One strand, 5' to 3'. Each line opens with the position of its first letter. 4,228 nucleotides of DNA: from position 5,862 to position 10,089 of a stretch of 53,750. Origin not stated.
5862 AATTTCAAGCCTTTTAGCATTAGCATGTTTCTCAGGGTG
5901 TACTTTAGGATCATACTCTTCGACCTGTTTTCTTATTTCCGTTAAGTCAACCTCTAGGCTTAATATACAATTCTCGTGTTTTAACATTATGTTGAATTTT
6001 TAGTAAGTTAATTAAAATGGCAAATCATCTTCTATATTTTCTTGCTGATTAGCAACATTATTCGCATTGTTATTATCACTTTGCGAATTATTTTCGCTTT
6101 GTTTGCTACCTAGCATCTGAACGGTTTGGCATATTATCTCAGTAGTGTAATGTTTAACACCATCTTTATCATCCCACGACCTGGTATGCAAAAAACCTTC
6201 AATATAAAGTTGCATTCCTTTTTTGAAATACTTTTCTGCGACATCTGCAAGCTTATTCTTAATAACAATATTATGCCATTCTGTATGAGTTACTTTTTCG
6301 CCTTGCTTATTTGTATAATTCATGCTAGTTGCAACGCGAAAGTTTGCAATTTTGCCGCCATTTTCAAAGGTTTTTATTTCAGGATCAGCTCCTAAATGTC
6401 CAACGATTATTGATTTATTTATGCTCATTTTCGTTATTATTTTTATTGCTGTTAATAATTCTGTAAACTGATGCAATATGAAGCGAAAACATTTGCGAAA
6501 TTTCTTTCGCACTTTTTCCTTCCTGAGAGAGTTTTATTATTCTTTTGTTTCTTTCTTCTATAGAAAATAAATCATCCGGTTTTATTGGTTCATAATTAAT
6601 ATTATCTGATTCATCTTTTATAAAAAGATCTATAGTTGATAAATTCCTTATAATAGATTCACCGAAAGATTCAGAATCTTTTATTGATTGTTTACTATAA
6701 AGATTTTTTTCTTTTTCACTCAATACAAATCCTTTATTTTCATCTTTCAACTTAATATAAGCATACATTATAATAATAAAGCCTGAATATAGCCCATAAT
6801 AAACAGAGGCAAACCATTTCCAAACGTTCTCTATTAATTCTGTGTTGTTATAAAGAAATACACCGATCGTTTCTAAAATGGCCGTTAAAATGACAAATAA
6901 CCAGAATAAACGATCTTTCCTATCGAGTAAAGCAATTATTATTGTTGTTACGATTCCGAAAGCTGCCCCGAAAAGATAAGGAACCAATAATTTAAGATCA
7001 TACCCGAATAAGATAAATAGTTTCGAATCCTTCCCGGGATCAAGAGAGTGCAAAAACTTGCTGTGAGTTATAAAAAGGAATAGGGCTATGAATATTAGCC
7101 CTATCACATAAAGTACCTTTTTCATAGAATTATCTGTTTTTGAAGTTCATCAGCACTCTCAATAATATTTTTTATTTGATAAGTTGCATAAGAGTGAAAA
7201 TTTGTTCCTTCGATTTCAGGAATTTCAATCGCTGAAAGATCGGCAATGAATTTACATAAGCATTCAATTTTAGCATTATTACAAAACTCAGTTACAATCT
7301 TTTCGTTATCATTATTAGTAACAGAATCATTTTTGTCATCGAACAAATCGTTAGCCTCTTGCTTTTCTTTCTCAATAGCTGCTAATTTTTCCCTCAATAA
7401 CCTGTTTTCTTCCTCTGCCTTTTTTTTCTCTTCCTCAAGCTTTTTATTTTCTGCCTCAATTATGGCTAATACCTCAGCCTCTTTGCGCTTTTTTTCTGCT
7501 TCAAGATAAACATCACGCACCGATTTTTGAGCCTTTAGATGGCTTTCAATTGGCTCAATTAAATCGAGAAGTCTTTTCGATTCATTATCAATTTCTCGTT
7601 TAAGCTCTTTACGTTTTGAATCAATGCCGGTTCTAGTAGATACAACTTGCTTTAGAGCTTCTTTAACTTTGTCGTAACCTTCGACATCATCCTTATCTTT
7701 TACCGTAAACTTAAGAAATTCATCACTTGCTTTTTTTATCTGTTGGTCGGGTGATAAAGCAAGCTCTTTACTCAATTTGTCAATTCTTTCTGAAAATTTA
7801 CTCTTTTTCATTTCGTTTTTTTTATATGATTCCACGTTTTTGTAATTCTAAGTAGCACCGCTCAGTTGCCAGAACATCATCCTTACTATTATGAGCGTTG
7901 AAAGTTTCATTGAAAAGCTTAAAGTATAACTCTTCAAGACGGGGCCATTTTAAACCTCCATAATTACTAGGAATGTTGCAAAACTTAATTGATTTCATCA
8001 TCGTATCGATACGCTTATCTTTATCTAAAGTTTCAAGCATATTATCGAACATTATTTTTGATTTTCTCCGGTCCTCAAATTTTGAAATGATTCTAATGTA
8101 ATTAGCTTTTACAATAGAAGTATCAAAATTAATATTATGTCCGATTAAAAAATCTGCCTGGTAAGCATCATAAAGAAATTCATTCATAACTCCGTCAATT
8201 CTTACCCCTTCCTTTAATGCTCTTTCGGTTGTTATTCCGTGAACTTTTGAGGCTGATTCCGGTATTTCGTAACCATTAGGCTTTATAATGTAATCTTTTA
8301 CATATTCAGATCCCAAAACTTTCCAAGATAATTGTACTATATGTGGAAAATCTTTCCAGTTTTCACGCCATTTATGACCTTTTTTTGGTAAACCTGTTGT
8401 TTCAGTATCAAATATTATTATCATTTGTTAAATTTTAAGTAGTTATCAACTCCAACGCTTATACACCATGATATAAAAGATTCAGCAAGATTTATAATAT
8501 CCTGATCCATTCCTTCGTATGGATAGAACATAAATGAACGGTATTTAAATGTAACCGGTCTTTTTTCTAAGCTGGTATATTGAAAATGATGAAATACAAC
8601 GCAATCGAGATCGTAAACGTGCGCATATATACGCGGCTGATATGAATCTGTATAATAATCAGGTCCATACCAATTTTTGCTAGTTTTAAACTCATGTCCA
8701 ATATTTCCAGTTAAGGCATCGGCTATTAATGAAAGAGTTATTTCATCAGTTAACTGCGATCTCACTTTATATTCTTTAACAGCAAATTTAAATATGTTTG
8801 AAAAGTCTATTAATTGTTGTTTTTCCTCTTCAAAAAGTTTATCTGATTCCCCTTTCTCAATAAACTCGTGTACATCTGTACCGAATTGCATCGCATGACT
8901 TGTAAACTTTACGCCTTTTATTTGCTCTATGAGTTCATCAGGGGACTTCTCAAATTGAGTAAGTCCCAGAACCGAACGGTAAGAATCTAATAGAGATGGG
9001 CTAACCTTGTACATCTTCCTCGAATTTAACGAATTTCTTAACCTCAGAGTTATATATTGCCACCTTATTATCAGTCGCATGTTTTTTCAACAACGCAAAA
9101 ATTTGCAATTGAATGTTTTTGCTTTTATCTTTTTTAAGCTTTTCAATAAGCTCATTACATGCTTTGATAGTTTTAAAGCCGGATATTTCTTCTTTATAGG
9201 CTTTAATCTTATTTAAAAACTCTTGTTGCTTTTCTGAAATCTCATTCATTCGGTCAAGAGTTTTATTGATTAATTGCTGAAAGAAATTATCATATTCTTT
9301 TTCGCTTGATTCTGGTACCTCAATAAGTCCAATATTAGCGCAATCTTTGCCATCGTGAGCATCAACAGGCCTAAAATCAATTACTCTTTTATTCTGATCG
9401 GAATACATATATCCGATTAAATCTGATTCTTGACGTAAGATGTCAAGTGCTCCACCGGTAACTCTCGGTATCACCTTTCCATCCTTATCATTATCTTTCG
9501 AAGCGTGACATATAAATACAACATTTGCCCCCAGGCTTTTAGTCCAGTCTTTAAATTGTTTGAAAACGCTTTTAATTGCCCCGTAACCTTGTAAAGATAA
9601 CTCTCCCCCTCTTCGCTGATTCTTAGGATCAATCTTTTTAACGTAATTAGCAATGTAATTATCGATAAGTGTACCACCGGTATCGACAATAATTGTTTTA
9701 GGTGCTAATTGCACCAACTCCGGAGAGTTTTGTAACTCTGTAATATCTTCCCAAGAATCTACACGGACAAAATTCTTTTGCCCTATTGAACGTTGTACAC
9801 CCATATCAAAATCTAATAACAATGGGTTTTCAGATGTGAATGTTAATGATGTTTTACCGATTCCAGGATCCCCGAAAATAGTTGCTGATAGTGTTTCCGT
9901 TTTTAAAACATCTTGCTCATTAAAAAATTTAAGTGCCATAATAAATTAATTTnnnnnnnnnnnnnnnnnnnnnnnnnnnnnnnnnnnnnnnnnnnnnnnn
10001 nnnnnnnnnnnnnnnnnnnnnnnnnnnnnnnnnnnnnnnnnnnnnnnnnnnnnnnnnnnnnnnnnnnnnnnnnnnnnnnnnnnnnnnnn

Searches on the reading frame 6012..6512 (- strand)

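Call 13: search_protein_families(library=phrogs, proteins=[window:6012-6512:-], max_evalue=0.001)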
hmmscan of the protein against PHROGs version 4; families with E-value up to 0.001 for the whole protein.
window:6012-6512:- (166 aa): 4 families
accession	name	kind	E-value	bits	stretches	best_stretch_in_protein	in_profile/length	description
phrog_44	-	DNA, RNA and nucleotide metabolism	2.3e-50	172.8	1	24-166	80-228/271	single strand DNA binding protein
phrog_4932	-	DNA, RNA and nucleotide metabolism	1.2e-05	26.4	1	83-166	41-117/117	single strand DNA binding protein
phrog_27667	-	DNA, RNA and nucleotide metabolism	2.6e-05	25.4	0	104-145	4-45/61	single strand DNA binding protein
phrog_25370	-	unknown function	0.00026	21.6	1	31-74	2-45/48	-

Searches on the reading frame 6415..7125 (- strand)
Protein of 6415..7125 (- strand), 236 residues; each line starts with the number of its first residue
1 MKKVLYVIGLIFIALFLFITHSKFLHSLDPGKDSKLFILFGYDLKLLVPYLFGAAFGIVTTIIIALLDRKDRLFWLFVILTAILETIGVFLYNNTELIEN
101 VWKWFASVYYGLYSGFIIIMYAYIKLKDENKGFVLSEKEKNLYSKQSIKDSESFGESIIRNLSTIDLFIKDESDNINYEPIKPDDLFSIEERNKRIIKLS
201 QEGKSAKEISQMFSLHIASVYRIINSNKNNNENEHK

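Call 13: search_protein_families(library=phrogs, proteins=[window:6415-7125:-], max_evalue=0.001)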
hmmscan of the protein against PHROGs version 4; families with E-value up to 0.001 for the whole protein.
window:6415-7125:- (236 aa): 0 families

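Call 56: search_protein_families(library=pfam, proteins=[window:6415-7125:-], max_evalue=0.01)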
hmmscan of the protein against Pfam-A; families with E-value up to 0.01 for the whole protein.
window:6415-7125:- (236 aa): 3 families
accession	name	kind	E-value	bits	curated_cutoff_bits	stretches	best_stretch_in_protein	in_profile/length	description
PF25787.1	HTH_SB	-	9.7e-05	22.5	43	1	193-231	12-50/53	Sleeping Beauty transposase HTH domain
PF13384.12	HTH_23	-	0.00086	19.5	24.6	1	193-226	7-40/50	Homeodomain-like domain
PF04218.19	CENP-B_N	-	0.0082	16.2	21.2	0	195-227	14-46/53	CENP-B N-terminal DNA-binding domain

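Call 93: search_protein_families(library=pfam, proteins=[window:6415-7125:-], max_evalue=10)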
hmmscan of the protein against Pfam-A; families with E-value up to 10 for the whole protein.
window:6415-7125:- (236 aa): 9 families
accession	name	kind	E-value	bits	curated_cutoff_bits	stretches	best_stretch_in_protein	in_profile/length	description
PF25787.1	HTH_SB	-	9.7e-05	22.5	43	1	193-231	12-50/53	Sleeping Beauty transposase HTH domain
PF13384.12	HTH_23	-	0.00086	19.5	24.6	1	193-226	7-40/50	Homeodomain-like domain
PF04218.19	CENP-B_N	-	0.0082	16.2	21.2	1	195-227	14-46/53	CENP-B N-terminal DNA-binding domain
PF15978.11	TnsD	-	0.014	14.9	32.4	1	194-234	189-230/355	Tn7-like transposition protein D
PF13518.12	HTH_28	-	0.052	14.1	25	1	195-226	4-35/52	Helix-turn-helix domain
PF24964.1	DUF7769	-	0.073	13.2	27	1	205-233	26-54/55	Domain of unknown function (DUF7769)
PF08281.18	Sigma70_r4_2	-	0.088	12.9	25.7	1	191-222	13-45/54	Sigma-70, region 4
PF13273.12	DUF4064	-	0.46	11.2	32.1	1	5-87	15-101/102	Protein of unknown function (DUF4064)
PF13567.11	DUF4131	-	10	6.3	31.6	1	49-95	6-52/165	Domain of unknown function (DUF4131)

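Call 100: search_protein_representatives(protein=window:6415-7125:-)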
Query: 236 residues. Proteins with E-value up to 0.001 (for the whole library): 71; up to 1e-10: 26; up to 1e-30: 8. The best 71 are listed.
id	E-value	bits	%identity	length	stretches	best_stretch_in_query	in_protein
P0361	5.3e-57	209.4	46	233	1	1-224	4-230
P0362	2.7e-53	197.2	56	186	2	1-151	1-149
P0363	6.4e-51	189.5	49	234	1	2-230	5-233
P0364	3.4e-46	174.0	61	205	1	1-132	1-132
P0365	1.8e-45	171.7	64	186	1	1-125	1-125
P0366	1.7e-44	168.4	47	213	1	5-227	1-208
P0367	2.7e-44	167.8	52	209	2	1-137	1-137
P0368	2.4e-31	125.5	50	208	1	1-129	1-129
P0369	1.7e-30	122.6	74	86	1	1-82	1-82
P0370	1.3e-28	116.5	50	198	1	1-129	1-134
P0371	2.0e-28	115.9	38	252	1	1-225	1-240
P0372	1.9e-27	112.7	38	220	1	1-229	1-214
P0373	7.2e-26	107.5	35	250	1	2-229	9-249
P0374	2.0e-25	106.1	36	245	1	2-226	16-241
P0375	3.4e-23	98.8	39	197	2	1-125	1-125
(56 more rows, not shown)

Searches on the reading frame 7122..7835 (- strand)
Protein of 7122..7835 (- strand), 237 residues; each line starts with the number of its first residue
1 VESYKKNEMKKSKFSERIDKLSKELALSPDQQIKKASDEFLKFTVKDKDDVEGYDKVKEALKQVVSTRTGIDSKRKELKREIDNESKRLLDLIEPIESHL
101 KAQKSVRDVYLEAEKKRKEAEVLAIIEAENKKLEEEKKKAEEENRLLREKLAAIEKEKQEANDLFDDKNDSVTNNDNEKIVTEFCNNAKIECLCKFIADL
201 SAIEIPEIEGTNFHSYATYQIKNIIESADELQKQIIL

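Call 13: search_protein_families(library=phrogs, proteins=[window:7122-7835:-], max_evalue=0.001)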
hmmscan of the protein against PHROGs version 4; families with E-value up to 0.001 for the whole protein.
window:7122-7835:- (237 aa): 0 families

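Call 56: search_protein_families(library=pfam, proteins=[window:7122-7811:-], max_evalue=0.01)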
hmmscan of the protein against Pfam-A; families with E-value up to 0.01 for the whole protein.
window:7122-7811:- (229 aa): 0 families

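Call 93: search_protein_families(library=pfam, proteins=[window:7122-7811:-], max_evalue=10)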
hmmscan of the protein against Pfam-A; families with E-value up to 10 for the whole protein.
window:7122-7811:- (229 aa): 7 families
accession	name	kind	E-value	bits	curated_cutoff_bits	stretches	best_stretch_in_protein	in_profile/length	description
PF06100.17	MCRA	-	0.02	14.2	23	1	71-150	59-139/495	MCRA family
PF14581.11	SseB_C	-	0.037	14.6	22.5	1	83-124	18-59/106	SseB protein C-terminal domain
PF03050.20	DDE_Tnp_IS66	-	0.097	12.5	23.1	1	41-173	133-263/284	Transposase IS66 family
PF13851.11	GAS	-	0.11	12.3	32.3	1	64-163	39-135/200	Growth-arrest specific micro-tubule binding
PF13879.11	Hmw_CFAP97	-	0.14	13.3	25.6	2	126-160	34-70/100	Hemingway/CFA97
PF10173.14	Mit_KHE1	-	1.6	9.3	22.5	1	50-126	37-96/188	Mitochondrial K+-H+ exchange-related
PF10023.15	Aminopep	-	3.5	7.3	25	1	92-195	188-289/322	Putative aminopeptidase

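Call 108: search_solved_structures(query=window:7122-7811:-, max_evalue=5)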
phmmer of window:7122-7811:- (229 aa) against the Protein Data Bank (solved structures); distinct sequences matched with E-value up to 5: 3.
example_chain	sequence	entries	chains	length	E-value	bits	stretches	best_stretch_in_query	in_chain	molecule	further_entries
5gm6_d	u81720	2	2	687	0.79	12.8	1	83-143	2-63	Pre-mRNA-splicing factor CLF1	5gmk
1n4c_A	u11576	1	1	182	0.85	12.7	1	54-123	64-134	Auxilin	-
1xi5_J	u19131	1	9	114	1.1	12.4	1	60-124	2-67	Auxilin J-domain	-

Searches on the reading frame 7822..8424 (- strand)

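Call 13: search_protein_families(library=phrogs, proteins=[window:7822-8424:-], max_evalue=0.001)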
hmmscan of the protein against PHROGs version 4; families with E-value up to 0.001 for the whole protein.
window:7822-8424:- (200 aa): 2 families
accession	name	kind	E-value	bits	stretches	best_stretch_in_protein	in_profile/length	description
phrog_192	-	DNA, RNA and nucleotide metabolism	5.1e-29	102.8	1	1-197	107-273/397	DNA polymerase exonuclease subunit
phrog_17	-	DNA, RNA and nucleotide metabolism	0.00027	20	1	2-142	672-761/1445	DNA polymerase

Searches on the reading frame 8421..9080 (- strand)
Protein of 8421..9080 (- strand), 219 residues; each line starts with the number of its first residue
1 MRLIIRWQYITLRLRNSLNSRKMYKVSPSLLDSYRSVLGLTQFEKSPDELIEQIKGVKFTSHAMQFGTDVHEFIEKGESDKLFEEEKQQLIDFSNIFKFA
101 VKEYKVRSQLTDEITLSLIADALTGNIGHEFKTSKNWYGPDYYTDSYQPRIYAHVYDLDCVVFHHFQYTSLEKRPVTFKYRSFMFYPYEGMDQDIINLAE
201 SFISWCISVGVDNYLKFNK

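Call 13: search_protein_families(library=phrogs, proteins=[window:8421-9080:-], max_evalue=0.001)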
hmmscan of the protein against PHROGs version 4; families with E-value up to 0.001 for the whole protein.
window:8421-9080:- (219 aa): 1 family
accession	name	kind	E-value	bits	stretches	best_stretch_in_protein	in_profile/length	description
phrog_34697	-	unknown function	3e-07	31.1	1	23-204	1-190/207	-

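Call 56: search_protein_families(library=pfam, proteins=[window:8421-9080:-], max_evalue=0.01)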
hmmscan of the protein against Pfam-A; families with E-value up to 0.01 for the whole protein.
window:8421-9080:- (219 aa): 1 family
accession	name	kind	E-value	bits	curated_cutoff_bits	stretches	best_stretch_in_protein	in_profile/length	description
PF12684.13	DUF3799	-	0.00078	19.7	26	1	37-114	2-82/233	PDDEXK-like domain of unknown function (DUF3799)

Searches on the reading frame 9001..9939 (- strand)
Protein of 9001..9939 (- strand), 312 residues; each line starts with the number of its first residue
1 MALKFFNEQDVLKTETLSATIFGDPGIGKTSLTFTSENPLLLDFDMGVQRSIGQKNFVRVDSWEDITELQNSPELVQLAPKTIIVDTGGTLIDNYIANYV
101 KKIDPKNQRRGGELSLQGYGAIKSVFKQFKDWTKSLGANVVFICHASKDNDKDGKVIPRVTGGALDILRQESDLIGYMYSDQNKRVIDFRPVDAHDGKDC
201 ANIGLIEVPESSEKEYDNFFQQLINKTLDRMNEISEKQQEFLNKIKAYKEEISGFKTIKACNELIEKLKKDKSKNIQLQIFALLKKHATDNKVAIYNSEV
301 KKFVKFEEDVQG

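Call 13: search_protein_families(library=phrogs, proteins=[window:9001-9939:-], max_evalue=0.001)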
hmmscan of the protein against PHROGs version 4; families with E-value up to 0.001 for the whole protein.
window:9001-9939:- (312 aa): 3 families
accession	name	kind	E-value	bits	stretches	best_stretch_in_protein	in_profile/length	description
phrog_124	-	DNA, RNA and nucleotide metabolism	6e-37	128.9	1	5-287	31-328/382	Sak4-like ssDNA annealing protein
phrog_14754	-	unknown function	7.4e-10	39.8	1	1-93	1-92/98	-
phrog_243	-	DNA, RNA and nucleotide metabolism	5.1e-06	26.6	1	113-181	159-225/273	DnaB-like replicative helicase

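Call 65: find_homologous_proteins(query=window:9001-9939:-, max_evalue=1e-30)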
Query window:9001-9939:- (312 aa): 399 proteins with E <= 1e-30 among 2042 candidates; the best 120 are listed.
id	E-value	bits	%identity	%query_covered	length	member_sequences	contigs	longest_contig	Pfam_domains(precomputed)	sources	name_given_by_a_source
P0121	1.9e-202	689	100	100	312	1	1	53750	PF13479.13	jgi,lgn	-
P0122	5.9e-150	517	71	99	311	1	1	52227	PF13479.13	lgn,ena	-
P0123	3.0e-116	406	62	100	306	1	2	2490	PF13479.13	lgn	-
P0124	2.7e-113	396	57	98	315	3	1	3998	PF13479.13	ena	-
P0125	1.5e-110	387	59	96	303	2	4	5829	PF13479.13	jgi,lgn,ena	-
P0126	2.1e-110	387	58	99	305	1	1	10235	PF13479.13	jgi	jgi:hypothetical protein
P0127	3.0e-110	386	59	96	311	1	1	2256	PF13479.13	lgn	-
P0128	1.0e-102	362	53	97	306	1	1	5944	PF13479.13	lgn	-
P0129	3.3e-102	360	56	96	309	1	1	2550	PF13479.13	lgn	-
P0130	1.4e-101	358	53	97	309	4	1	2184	PF13479.13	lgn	-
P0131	6.5e-101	356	53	97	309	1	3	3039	PF13479.13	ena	-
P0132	1.1e-100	355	55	96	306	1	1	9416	PF13479.13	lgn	-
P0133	3.5e-100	353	54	96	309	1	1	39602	PF13479.13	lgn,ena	-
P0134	7.5e-99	349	53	93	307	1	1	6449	PF13479.13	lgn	-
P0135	8.4e-99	349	52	97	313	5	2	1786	PF13479.13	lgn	-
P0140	1.6e-97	344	52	97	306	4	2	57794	PF13479.13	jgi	jgi:hypothetical protein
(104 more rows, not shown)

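Call 66: find_encoding_contigs(protein=P0133, flank=10000, max_places=2)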
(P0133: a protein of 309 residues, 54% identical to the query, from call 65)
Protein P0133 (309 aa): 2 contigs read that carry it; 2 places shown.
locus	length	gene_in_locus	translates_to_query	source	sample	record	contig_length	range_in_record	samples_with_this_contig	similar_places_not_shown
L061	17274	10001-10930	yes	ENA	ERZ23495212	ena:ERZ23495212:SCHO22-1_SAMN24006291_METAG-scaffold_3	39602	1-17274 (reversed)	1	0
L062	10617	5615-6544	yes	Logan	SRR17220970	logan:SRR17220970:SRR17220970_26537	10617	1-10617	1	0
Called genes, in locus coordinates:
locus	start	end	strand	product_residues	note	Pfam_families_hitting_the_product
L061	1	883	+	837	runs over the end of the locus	-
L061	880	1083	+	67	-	-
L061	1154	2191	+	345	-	PF00574:CLP_protease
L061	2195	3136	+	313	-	-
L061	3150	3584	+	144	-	-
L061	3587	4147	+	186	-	-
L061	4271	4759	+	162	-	-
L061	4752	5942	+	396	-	-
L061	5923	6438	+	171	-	PF20459:DUF6712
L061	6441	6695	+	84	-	-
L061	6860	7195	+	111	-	-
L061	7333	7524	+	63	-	-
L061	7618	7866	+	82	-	-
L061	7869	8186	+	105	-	PF27050:Phage_P22_Y8K6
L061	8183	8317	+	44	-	-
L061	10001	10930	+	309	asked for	PF13479:AAA_24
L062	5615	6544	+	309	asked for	PF13479:AAA_24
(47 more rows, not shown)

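Call 67: find_encoding_contigs(protein=P0126, flank=10000, max_places=2)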
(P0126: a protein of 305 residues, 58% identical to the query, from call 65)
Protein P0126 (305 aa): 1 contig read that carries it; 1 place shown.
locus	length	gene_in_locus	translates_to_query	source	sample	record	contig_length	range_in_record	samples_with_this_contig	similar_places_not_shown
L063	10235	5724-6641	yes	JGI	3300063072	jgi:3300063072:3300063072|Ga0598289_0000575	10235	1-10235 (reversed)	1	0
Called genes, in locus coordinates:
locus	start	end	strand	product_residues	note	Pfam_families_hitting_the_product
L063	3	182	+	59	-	?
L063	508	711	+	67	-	-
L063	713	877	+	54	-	-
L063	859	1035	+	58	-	-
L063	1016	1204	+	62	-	-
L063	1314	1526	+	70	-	-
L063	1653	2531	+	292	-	-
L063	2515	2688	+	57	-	-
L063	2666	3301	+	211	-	-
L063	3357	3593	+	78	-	-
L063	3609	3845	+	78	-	-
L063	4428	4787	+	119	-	-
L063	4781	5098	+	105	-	-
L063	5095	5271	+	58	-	-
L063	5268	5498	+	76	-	PF01381:HTH_3 (weak)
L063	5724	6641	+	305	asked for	PF13479:AAA_24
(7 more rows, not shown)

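Call 68: find_encoding_contigs(protein=P0140, flank=10000, max_places=2)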
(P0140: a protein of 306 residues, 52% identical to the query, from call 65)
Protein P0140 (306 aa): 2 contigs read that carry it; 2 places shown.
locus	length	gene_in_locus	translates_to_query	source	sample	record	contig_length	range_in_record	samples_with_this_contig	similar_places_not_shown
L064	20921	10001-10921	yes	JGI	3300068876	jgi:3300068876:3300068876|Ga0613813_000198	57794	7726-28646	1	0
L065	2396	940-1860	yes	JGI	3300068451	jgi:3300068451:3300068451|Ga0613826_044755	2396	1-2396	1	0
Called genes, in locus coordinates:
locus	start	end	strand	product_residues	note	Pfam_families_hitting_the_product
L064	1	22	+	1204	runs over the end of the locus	PF13229:Beta_helix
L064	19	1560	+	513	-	-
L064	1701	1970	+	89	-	-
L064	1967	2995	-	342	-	PF13102:Phage_int_SAM_5, PF00589:Phage_integrase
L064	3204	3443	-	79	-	-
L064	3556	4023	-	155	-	-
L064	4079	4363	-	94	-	-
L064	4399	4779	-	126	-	PF13560:HTH_31, PF01381:HTH_3, PF12844:HTH_19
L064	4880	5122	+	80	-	-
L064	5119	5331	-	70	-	-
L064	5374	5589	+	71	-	-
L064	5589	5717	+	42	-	-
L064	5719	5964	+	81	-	PF12728:HTH_17 (faint)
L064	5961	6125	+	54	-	-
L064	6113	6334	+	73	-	-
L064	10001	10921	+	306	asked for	PF13479:AAA_24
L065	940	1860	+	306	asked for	PF13479:AAA_24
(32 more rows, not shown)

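Call 87: search_dna_similar(query=window:9001-9939:-, collection=phages, mode=protein, max_rows=12)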
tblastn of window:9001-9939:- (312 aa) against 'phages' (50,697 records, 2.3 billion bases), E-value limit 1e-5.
Records with a match: 87; places in all: 87; records where one place covers at least 80% of the query: 34.
Best place of each record, by identity: <60% 87.
By first word of the organism name: Gordonia 29; Acinetobacter 25; Bacillus 21; Faecalibacterium 3; Aggregatibacter 2; Haemophilus 2; Bacteroides 2; Bacteriophage 2; Caudoviricetes 1.
By host as written in the record: Gordonia terrae 3612 24; Acinetobacter baumannii 10; Bacillus subtilis BEST7003 9; - 7; Bacillus subtilis subsp. subtilis str. 168 5; Bacillus subtilis 4; Acinetobacter baumannii Ab105 3; Acinetobacter sp. 3; and 15 more.
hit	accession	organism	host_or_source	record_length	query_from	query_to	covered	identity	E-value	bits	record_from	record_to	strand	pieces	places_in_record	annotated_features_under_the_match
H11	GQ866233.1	Aggregatibacter phage S1249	Aggregatibacter actinomycetemcomitans ...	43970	1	266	85%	34.1%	9e-34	136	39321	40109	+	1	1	hypothetical protein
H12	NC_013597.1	Aggregatibacter phage S1249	Aggregatibacter actinomycetemcomitans ...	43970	1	266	85%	34.1%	9e-34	136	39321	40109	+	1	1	Sak4-like ssDNA annealing protein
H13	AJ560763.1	Haemophilus phage Aaphi23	Actinobacillus actinomycetemcomitans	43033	1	266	85%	33.7%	3e-33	134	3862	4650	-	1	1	hypothetical protein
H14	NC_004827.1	Haemophilus phage Aaphi23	Actinobacillus actinomycetemcomitans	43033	1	266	85%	33.7%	3e-33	134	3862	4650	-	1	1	ATP-binding protein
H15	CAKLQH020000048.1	Acinetobacter phage MD-2021a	not known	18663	1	271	87%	31.3%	3e-29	123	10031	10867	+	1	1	phage nucleotide-binding protein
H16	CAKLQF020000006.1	Acinetobacter phage MD-2021a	not known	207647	1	271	87%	31.3%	3e-29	123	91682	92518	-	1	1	phage nucleotide-binding protein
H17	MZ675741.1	Acinetobacter phage Ab1656-2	Acinetobacter baumannii 1656-2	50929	1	271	87%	30.6%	9e-29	122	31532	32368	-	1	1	ATP-binding protein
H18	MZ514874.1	Acinetobacter phage Ab105-2phideltaCI404ad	Acinetobacter baumannii Ab404_GEIH-2010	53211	1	271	87%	30.2%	2e-28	120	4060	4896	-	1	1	AAA+ ATPase-domain protein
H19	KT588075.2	Acinetobacter phage Ab105-2phi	Acinetobacter baumannii Ab105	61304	1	271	87%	30.2%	2e-28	120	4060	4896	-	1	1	AAA+ ATPase-domain protein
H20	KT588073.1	Acinetobacter phage Ab105-3phi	Acinetobacter baumannii Ab105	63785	1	271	87%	30.2%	2e-28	120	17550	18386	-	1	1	hypothetical protein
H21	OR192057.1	Acinetobacter phage A785.1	Acinetobacter baumannii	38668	1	271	87%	30.2%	3e-28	120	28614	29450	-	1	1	hypothetical protein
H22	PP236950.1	Acinetobacter phage vB_AbaS_Ftm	Acinetobacter baumannii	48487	1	271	87%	30.2%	3e-28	120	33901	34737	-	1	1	putative RecA family protein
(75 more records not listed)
